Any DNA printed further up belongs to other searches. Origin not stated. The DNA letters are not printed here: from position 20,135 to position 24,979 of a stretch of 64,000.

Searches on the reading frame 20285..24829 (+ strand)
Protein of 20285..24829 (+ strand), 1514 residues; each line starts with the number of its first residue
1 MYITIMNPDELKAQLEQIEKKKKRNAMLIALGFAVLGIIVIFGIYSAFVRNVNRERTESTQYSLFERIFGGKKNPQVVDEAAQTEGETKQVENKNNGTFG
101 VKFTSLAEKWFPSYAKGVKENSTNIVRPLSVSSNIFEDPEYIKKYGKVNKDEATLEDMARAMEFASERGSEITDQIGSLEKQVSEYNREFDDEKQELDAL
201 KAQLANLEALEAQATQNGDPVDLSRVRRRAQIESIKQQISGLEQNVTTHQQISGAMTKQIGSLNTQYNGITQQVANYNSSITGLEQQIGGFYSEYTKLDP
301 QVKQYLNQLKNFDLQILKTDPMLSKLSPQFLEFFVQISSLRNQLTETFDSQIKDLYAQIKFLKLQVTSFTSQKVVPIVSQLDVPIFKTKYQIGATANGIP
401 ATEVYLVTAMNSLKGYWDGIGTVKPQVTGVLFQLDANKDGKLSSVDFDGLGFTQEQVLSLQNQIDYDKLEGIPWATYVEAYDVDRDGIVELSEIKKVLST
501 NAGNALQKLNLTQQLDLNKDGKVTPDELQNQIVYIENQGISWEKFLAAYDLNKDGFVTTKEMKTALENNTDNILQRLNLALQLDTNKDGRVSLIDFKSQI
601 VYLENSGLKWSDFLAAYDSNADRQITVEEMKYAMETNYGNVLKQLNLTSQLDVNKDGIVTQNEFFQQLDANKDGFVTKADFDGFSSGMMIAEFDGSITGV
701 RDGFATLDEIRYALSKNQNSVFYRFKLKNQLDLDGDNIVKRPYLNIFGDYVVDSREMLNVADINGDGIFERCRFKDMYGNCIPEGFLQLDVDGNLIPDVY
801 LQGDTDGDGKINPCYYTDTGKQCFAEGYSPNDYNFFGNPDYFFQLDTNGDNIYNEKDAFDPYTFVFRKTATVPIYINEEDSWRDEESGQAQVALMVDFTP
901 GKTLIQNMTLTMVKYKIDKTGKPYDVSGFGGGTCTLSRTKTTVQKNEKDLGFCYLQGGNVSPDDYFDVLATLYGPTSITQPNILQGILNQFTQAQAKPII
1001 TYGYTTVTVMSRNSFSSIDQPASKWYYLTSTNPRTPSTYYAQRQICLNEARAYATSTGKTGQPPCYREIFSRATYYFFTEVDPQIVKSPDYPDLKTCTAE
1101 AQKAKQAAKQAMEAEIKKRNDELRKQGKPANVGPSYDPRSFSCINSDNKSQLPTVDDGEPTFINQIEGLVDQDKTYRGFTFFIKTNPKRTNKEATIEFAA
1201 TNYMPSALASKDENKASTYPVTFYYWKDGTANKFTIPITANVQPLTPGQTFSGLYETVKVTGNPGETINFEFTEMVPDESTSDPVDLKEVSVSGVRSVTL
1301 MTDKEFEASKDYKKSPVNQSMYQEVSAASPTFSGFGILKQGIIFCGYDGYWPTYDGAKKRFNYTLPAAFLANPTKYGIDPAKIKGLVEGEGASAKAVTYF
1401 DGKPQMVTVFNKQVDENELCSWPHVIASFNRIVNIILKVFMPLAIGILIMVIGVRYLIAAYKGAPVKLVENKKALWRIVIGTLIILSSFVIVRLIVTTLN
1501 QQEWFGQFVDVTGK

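Call 19: search_protein_families(library=ncbifam, proteins=[window:20285-24829:+])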
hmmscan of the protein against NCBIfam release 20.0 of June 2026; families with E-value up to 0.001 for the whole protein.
window:20285-24829:+ (1514 aa): 13 families
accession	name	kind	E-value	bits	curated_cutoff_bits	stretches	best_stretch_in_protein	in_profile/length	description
NF041410.1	XopAW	subfamily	2.4e-21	76.6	120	3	481-598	35-160/235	XopAW family type III secretion system calcium-binding effector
NF045487.1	ASRP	equivalog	4.1e-10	38.9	300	1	170-364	313-496/593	archaea-specific SMC-related protein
TIGR02168.1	SMC_prok_B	equivalog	1.6e-08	32.8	567.35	1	152-349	245-952/1181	chromosome segregation protein SMC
TIGR04523.1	Mplasa_alph_rch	subfamily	3.6e-08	31.8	270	1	150-373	318-533/745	helix-rich protein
TIGR02169.1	SMC_prok_A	equivalog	4.1e-08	31.4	729.4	1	147-365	711-926/1165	chromosome segregation protein SMC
NF053563.1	Rkd4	equivalog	4.6e-08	31.7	860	1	99-333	158-376/747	arcadin-4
NF040788.1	S-lay_SlaB_Mtsph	equivalog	1.8e-06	27.2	700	1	226-303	304-381/416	S-layer protein SlaB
NF003034.1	PRK03918.1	equivalog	2.7e-06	25.6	700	1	145-363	181-400/878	DNA double-strand break repair ATPase Rad50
NF002572.0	PRK02224.1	equivalog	2.4e-05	22.8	1087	1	140-347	200-403/888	DNA double-strand break repair ATPase Rad50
TIGR01843.1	type_I_hlyD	subfamily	0.00011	21.4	208.65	1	190-385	83-281/422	HlyD family type I secretion periplasmic adaptor subunit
NF052682.1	morpho_FcmC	equivalog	0.00016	22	90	0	229-332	66-157/159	filament morphology membrane protein FcmC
NF038218.1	IcmG_DotF_IVB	equivalog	0.00022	21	200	0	216-289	105-176/266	type IVB secretion system protein IcmG/DotF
NF041034.1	Rad50_Sulf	equivalog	0.00069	17.6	1000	1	147-343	546-729/872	DNA double-strand break repair ATPase Rad50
